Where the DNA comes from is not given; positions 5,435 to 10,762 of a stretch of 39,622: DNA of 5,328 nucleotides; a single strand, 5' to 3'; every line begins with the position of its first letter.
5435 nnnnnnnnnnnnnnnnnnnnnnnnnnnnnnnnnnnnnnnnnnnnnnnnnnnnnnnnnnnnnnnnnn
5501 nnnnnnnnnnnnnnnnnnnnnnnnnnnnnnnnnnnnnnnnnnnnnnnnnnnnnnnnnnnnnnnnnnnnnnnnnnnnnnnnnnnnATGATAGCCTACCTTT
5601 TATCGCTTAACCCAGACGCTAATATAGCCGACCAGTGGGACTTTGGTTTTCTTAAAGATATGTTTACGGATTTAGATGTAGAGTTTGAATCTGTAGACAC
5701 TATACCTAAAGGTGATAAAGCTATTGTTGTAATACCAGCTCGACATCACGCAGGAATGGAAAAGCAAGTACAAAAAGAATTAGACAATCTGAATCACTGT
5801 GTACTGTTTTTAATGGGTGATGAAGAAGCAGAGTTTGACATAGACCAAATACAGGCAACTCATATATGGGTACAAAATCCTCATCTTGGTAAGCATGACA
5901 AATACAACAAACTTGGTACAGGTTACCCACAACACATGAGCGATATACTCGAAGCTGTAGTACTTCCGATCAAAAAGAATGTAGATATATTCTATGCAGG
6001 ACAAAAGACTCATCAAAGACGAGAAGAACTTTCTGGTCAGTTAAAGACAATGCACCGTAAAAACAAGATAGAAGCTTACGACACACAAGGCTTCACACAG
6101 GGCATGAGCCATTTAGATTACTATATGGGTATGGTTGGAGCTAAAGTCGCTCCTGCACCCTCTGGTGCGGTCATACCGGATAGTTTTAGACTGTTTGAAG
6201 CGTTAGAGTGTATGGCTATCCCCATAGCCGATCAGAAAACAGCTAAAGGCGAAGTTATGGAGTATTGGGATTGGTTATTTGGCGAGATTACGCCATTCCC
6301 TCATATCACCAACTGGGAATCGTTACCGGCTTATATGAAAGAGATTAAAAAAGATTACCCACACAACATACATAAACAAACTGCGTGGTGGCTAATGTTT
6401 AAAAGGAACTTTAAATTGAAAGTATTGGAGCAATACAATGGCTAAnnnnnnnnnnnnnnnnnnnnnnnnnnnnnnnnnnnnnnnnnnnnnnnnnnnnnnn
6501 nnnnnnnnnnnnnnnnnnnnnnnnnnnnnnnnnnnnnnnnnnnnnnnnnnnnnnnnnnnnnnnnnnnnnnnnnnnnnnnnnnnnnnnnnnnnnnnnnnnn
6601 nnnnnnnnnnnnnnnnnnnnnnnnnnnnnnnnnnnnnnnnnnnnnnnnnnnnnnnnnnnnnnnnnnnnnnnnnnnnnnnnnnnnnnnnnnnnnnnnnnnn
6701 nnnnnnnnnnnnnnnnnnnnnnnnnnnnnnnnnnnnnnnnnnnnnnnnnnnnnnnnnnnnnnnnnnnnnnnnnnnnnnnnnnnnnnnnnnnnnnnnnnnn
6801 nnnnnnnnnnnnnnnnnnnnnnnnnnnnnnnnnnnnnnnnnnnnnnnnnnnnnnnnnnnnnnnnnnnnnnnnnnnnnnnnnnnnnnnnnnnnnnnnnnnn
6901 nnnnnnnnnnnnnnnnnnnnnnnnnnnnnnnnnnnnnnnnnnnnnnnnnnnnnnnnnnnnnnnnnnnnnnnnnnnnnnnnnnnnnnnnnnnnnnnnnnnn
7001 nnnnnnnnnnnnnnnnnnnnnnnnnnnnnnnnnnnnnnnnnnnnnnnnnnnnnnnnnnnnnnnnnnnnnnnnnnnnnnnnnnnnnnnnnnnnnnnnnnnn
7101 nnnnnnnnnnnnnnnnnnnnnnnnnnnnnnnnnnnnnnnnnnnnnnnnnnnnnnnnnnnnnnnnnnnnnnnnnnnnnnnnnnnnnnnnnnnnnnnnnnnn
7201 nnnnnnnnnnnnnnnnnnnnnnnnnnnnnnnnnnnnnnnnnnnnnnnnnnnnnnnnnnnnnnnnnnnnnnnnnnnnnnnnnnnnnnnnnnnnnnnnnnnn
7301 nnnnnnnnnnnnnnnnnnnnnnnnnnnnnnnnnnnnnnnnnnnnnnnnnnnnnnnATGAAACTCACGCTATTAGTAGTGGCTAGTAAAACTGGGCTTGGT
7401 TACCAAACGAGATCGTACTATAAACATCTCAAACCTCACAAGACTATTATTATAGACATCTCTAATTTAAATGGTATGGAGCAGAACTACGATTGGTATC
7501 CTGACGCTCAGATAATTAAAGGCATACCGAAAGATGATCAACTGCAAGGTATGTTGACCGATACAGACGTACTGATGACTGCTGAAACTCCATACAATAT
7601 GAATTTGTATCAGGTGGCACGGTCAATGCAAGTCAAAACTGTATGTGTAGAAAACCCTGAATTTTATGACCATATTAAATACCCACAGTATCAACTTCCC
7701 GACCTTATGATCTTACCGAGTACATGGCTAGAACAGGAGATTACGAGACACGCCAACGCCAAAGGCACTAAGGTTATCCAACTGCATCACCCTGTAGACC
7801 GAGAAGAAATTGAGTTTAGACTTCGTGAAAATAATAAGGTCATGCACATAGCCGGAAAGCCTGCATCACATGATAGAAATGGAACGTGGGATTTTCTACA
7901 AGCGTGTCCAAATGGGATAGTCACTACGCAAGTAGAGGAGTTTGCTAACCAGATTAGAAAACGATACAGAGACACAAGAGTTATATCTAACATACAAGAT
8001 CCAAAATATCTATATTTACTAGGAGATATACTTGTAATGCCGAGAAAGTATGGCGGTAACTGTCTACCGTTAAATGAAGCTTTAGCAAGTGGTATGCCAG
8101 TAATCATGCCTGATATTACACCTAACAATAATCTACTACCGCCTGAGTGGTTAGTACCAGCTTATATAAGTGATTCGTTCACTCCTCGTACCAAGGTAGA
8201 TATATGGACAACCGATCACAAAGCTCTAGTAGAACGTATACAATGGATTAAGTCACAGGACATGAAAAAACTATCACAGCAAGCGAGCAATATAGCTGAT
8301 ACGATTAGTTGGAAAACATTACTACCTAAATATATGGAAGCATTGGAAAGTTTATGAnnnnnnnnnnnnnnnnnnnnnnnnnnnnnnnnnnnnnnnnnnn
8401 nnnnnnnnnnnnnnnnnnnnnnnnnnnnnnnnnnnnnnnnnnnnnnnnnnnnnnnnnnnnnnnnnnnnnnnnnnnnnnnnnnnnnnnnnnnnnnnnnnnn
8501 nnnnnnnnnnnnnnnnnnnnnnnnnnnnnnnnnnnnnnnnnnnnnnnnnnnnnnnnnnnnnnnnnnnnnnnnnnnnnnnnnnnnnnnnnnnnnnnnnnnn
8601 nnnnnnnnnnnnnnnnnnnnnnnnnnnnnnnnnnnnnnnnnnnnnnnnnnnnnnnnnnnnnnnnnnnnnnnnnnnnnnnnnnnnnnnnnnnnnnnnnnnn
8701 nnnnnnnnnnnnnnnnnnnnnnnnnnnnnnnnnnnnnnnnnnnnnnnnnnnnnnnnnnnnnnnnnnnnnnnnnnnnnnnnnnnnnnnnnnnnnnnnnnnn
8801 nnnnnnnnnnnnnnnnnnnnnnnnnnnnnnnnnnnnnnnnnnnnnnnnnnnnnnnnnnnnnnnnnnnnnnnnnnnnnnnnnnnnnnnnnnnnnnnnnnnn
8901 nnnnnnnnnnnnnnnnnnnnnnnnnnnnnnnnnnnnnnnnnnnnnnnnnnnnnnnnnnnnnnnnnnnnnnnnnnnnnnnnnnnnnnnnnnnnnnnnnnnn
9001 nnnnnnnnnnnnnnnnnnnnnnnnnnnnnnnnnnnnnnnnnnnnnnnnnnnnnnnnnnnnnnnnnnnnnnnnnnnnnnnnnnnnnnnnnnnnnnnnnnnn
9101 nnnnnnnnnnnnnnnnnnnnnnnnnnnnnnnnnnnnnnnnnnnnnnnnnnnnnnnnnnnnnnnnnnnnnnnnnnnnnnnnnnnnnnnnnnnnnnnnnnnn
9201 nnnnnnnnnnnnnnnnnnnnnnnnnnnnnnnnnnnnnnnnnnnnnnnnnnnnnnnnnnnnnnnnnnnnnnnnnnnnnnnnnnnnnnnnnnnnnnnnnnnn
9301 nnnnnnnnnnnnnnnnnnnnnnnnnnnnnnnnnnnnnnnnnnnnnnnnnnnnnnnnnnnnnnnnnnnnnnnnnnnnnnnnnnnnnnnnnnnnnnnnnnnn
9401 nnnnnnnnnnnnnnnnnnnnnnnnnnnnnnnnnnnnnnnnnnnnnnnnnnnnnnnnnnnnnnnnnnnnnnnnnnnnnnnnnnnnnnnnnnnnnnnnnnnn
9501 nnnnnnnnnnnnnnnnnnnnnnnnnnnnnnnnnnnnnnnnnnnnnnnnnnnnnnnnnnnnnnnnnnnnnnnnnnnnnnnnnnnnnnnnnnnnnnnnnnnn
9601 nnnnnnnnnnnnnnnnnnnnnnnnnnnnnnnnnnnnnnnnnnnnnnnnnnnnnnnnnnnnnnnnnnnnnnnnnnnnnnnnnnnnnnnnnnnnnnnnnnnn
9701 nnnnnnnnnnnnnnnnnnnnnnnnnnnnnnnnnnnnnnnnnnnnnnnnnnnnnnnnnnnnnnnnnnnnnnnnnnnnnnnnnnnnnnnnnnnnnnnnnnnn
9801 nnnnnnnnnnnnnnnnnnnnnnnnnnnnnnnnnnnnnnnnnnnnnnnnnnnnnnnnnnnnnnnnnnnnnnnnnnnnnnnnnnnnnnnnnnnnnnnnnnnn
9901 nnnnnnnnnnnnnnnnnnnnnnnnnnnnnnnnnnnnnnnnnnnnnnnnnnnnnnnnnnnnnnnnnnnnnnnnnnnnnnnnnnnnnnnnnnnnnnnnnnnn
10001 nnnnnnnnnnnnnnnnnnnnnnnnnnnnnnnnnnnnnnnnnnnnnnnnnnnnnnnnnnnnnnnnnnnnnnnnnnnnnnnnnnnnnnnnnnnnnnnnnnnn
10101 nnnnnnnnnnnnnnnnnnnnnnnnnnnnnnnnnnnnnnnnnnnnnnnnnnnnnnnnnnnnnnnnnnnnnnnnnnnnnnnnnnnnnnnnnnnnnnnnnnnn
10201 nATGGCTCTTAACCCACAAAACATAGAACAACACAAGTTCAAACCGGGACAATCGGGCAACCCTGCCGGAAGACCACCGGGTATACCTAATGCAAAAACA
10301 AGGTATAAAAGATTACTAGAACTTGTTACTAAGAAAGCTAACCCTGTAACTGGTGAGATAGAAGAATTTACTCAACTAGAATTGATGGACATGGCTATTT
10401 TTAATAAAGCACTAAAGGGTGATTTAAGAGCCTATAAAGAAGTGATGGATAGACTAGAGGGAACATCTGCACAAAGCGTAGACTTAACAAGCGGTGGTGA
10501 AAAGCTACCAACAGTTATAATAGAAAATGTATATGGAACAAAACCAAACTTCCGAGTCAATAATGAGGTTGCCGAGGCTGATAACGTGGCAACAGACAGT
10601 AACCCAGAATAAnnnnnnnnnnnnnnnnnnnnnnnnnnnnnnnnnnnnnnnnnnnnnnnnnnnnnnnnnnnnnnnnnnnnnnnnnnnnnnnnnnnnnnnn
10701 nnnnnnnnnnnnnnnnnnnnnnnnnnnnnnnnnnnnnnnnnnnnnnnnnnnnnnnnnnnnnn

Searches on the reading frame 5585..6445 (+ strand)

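Call 57: search_protein_families(library=pfam, proteins=[window:5585-6445:+], max_evalue=0.001)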
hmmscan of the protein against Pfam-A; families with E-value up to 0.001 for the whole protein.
window:5585-6445:+ (286 aa): 1 family
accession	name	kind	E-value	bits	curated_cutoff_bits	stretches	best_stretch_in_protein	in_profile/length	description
PF24785.1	RXYLT1_C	-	2.7e-05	24.1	27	1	172-281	63-175/187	RXYLT1 C-terminal domain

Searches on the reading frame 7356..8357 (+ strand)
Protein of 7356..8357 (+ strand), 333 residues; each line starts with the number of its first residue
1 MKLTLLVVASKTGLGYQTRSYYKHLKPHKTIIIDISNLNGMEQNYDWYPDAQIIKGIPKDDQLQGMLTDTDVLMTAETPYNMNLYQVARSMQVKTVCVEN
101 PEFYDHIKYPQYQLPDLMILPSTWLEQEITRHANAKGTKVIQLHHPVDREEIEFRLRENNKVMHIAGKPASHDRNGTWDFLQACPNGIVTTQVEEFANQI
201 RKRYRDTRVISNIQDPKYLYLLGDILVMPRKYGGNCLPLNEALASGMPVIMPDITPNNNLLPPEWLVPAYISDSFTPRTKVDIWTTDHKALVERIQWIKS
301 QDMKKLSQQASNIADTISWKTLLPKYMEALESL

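Call 57: search_protein_families(library=pfam, proteins=[window:7356-8357:+], max_evalue=0.001)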
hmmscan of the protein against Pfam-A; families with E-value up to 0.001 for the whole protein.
window:7356-8357:+ (333 aa): 2 families
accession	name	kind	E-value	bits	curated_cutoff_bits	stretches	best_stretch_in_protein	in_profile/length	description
PF00534.26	Glycos_transf_1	-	3.2e-05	24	26.4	1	207-257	75-127/172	Glycosyl transferases group 1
PF13692.12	Glyco_trans_1_4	-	0.00015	22.5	27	1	195-255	48-109/142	Glycosyl transferases group 1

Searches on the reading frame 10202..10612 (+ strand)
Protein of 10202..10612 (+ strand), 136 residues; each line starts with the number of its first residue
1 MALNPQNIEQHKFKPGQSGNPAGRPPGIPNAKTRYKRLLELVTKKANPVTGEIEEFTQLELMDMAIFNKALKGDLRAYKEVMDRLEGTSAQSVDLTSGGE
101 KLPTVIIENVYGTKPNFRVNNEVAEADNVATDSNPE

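Call 7: search_protein_families(library=pfam, proteins=[window:10202-10612:+], max_evalue=0.01)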
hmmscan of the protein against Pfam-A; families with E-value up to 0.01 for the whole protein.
window:10202-10612:+ (136 aa): 1 family
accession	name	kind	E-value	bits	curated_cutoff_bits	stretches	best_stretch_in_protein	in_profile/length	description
PF18932.5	DUF5681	-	2.2e-18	67.1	27.5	1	10-88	2-75/77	Family of unknown function (DUF5681)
